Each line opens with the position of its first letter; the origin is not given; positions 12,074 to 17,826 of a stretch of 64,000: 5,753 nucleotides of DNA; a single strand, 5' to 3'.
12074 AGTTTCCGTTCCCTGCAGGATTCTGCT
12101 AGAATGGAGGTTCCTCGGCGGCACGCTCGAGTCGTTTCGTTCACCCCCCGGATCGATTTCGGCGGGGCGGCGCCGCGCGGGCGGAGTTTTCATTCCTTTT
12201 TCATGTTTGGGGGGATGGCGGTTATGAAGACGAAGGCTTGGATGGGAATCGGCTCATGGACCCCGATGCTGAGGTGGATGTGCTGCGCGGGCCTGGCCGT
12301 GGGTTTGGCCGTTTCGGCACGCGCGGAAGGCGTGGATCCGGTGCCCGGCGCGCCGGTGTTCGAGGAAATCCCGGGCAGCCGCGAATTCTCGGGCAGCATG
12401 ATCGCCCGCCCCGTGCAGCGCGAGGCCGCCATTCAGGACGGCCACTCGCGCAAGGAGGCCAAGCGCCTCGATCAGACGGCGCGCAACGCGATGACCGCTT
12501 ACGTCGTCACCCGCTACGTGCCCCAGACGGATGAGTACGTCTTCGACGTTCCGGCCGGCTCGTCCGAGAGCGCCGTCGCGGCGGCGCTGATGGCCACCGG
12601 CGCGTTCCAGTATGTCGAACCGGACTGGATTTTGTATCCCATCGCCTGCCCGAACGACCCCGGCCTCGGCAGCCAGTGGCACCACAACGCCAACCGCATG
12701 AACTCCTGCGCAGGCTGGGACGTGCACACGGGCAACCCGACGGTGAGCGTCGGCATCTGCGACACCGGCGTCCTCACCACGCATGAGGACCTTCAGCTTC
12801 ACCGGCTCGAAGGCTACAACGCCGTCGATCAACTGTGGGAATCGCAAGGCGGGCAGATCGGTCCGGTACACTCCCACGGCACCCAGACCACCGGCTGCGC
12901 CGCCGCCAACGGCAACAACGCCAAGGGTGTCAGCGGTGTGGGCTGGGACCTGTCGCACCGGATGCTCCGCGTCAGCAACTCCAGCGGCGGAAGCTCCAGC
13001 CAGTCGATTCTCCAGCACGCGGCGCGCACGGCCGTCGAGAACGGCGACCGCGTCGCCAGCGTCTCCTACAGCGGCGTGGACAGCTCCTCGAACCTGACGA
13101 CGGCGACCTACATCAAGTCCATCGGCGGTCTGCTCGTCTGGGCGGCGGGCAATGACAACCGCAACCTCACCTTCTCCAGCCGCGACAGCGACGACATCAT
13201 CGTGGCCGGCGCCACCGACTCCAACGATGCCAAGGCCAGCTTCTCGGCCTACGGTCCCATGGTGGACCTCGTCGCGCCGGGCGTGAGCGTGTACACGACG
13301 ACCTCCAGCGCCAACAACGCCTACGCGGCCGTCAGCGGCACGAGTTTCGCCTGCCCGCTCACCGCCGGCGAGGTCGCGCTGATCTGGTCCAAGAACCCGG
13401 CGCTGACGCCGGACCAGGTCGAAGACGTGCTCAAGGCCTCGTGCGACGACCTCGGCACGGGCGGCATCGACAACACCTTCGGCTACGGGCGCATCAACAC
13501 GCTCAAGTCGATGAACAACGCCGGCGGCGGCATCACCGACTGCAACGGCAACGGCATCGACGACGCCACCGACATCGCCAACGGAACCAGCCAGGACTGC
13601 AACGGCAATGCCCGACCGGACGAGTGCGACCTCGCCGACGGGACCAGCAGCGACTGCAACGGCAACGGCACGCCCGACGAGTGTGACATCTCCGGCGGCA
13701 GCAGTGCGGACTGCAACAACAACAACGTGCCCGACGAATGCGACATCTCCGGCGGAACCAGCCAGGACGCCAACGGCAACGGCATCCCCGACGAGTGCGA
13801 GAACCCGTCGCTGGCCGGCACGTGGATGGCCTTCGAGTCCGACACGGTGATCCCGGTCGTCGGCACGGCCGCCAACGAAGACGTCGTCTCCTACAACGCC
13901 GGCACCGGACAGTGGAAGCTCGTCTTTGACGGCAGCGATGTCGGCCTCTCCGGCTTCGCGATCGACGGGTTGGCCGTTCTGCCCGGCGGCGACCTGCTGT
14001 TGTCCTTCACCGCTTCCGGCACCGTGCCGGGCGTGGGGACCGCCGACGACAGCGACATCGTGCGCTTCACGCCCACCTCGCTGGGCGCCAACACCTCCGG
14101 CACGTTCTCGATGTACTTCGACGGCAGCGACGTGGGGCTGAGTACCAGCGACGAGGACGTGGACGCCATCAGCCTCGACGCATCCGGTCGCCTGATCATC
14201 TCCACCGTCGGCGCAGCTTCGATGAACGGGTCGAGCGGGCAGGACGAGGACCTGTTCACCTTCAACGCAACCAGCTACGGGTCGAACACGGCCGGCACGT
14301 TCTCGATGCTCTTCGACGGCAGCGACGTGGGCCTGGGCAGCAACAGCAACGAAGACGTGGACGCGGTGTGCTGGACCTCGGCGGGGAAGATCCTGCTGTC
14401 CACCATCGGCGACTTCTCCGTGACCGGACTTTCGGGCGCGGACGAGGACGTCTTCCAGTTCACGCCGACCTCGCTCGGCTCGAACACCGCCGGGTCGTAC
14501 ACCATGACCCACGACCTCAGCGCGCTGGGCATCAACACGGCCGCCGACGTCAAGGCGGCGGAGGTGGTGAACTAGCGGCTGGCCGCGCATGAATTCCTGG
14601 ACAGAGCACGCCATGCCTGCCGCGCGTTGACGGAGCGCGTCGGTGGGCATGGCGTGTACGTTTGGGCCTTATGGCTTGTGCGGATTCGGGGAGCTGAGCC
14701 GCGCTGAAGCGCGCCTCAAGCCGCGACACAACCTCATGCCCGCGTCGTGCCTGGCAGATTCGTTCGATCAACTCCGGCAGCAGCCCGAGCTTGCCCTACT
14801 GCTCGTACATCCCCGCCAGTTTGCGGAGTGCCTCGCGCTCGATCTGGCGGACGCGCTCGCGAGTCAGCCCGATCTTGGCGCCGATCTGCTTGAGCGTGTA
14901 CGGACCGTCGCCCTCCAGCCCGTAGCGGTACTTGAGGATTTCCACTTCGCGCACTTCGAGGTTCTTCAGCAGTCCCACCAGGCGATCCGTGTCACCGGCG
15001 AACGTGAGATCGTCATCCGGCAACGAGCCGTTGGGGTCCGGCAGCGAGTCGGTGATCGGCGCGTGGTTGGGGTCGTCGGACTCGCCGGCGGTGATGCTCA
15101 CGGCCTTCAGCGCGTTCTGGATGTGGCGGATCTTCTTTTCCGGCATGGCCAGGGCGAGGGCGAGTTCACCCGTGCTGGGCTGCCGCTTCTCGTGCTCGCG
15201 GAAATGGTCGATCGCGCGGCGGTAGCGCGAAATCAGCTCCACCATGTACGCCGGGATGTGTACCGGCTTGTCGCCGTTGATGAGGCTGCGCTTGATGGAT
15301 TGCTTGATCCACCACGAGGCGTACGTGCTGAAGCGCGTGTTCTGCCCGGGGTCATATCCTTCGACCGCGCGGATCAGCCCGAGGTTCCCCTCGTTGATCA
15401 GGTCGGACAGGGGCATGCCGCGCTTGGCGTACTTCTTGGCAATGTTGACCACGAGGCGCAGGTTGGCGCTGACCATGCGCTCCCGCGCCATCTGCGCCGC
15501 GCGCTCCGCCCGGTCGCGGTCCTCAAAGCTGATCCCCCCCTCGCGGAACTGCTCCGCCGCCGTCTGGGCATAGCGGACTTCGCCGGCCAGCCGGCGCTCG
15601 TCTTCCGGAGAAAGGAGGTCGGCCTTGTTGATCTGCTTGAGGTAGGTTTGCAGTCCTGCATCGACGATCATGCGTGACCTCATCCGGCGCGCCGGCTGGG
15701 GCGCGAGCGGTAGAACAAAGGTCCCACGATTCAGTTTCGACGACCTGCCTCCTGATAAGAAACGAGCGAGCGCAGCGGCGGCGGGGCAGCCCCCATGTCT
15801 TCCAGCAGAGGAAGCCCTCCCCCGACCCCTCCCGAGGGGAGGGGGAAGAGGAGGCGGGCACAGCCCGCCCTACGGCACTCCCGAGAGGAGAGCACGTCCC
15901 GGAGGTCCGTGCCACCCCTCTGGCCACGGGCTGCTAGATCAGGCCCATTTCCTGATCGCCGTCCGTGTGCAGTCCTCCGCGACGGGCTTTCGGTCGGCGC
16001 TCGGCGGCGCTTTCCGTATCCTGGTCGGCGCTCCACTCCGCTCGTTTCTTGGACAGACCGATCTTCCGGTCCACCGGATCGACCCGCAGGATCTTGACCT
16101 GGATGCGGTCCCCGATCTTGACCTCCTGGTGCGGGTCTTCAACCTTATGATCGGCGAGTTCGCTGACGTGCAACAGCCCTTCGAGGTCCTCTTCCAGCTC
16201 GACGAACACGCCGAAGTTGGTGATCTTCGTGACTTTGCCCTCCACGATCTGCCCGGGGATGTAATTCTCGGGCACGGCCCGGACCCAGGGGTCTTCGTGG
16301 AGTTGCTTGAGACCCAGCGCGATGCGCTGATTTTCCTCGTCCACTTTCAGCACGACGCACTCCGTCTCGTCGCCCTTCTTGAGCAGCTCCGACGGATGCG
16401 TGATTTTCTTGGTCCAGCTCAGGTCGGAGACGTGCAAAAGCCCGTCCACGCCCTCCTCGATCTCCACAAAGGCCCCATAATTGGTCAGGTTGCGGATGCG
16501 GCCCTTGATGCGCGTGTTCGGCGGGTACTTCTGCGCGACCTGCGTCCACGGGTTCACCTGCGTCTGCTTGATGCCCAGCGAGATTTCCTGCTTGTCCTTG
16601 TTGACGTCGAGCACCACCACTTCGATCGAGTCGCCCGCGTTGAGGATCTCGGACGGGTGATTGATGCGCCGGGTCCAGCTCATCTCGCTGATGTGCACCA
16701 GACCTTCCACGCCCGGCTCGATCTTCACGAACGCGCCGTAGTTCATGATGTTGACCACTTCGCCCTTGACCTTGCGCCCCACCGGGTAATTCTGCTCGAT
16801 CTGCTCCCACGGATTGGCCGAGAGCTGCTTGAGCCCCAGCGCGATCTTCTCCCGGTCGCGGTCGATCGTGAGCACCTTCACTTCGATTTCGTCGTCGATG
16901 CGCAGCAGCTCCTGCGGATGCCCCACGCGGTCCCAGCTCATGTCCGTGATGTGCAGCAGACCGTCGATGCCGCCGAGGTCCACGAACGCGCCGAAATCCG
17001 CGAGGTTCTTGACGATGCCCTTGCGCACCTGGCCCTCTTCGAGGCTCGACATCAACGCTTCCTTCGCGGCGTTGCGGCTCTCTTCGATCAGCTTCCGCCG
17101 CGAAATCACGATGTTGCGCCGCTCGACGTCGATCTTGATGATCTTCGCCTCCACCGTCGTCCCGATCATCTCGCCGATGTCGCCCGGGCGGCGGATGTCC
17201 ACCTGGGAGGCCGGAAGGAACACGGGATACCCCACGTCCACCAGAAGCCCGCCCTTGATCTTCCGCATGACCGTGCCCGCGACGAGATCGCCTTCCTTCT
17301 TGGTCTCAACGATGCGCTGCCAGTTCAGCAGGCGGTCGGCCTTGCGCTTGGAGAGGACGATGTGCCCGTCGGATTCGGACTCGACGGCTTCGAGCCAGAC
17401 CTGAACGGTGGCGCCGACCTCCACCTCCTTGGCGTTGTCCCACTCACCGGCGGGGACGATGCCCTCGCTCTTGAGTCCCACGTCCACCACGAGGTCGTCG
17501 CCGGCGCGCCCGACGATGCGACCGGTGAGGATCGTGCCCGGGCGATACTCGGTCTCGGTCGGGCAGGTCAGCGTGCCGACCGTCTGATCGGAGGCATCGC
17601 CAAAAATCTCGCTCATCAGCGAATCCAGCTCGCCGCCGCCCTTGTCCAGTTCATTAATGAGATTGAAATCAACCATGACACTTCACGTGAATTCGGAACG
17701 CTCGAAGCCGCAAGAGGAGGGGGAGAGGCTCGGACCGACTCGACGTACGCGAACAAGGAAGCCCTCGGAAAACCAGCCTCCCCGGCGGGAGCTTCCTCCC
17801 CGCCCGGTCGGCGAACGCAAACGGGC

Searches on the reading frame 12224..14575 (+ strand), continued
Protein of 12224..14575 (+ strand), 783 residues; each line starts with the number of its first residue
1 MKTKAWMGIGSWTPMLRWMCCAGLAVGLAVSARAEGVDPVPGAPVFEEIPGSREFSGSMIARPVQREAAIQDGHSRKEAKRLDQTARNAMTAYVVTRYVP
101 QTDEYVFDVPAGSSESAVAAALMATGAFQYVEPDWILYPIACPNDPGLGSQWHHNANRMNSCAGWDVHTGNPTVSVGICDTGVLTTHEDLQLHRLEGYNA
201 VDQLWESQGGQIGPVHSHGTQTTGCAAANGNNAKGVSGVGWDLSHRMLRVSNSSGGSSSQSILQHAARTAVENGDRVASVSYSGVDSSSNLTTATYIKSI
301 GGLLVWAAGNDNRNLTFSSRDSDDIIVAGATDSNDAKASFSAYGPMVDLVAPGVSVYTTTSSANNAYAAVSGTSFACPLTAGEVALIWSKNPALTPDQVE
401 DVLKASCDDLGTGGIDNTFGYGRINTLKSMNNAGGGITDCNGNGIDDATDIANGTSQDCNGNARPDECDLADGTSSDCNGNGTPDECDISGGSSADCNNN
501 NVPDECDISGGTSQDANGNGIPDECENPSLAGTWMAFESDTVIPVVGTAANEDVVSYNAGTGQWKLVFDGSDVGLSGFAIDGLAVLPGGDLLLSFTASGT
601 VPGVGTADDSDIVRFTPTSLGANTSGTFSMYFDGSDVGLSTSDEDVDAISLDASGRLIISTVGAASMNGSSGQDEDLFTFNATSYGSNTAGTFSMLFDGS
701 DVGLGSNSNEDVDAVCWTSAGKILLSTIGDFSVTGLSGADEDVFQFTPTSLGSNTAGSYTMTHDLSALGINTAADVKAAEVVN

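Call 80: find_encoding_contigs(protein=P0241, flank=5000, max_places=6)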
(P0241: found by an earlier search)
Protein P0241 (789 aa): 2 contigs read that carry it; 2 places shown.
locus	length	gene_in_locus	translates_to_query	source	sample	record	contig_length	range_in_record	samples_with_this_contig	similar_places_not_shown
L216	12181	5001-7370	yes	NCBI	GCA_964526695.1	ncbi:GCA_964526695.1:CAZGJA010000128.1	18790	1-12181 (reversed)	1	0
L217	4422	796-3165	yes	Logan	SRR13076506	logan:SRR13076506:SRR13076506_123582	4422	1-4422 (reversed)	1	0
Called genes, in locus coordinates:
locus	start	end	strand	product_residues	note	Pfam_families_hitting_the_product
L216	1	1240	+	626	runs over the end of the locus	-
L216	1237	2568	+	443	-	-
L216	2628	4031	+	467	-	-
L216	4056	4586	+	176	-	-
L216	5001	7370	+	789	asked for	PF00082:Peptidase_S8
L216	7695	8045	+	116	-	PF01909:NTP_transf_2, PF18765:Polbeta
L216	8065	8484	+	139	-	PF05168:HEPN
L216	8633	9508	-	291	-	PF00140:Sigma70_r1_2 (weak), PF04542:Sigma70_r2, PF04539:Sigma70_r3, PF04545:Sigma70_r4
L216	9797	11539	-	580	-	PF21710:Spt6_S1 (faint), PF13509:S1_2 (faint), PF17092:PCB_OB (faint), PF00575:S1, PF23459:S1_RRP5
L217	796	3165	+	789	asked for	PF00082:Peptidase_S8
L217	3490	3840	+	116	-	PF01909:NTP_transf_2, PF18765:Polbeta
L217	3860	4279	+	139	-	PF05168:HEPN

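Call 81: find_encoding_contigs(protein=P0243, flank=5000, max_places=6)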
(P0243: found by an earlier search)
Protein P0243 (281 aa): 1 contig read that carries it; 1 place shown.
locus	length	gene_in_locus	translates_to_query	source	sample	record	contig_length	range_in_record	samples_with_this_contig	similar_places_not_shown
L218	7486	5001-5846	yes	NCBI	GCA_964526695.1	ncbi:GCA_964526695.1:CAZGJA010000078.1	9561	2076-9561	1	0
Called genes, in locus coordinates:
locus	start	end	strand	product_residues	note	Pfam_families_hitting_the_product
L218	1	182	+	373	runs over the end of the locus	PF05496:RuvB_N (weak), PF13191:AAA_16 (weak), PF00004:AAA, PF17862:AAA_lid_3, PF09336:Vps4_C (weak)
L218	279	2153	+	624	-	-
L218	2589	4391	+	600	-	PF00009:GTP_EFTU, PF00071:Ras (weak), PF03144:GTP_EFTU_D2, PF00679:EFG_C, PF06421:LepA_C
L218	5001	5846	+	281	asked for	PF02621:VitK2_biosynth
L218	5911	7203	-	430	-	PF00990:GGDEF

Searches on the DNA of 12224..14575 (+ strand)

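Call 87: search_rna_families(sources=[L218, L081, L216], threshold=evalue, max_evalue=0.1)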
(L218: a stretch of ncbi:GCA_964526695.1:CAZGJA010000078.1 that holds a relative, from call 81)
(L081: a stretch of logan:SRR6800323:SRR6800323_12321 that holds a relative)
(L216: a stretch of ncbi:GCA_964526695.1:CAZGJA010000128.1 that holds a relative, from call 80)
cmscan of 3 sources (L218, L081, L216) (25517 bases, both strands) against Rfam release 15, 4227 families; matches with E-value up to 0.1: 0.
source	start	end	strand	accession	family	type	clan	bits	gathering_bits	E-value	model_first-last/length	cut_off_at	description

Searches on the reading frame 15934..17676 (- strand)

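Call 10: search_protein_families(library=pfam, proteins=[window:15934-17676:-])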
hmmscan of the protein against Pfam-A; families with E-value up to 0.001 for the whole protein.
window:15934-17676:- (580 aa): 7 families
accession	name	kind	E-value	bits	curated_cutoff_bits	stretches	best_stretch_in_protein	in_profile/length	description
PF00575.29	S1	-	2.6e-99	326.1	22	5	474-544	4-74/74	S1 RNA binding domain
PF23459.1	S1_RRP5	-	7.6e-27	94.1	27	3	474-542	3-71/72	RRP5 S1 domain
PF21710.3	Spt6_S1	-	3.8e-13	50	27.5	0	307-373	24-90/91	Spt6, S1/OB domain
PF13509.12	S1_2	-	1.1e-09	38.7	21.8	0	475-527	2-46/61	S1 domain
PF17092.11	PCB_OB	-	5.6e-06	27.5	27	0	294-357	26-99/111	Penicillin-binding protein OB-like domain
PF02599.21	CsrA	-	3.4e-05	24.1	27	0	254-279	8-33/53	Global regulator protein family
PF18614.7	RNase_II_C_S1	-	0.00034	20.9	26.6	0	518-541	33-56/59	RNase II-type exonuclease C-terminal S1 domain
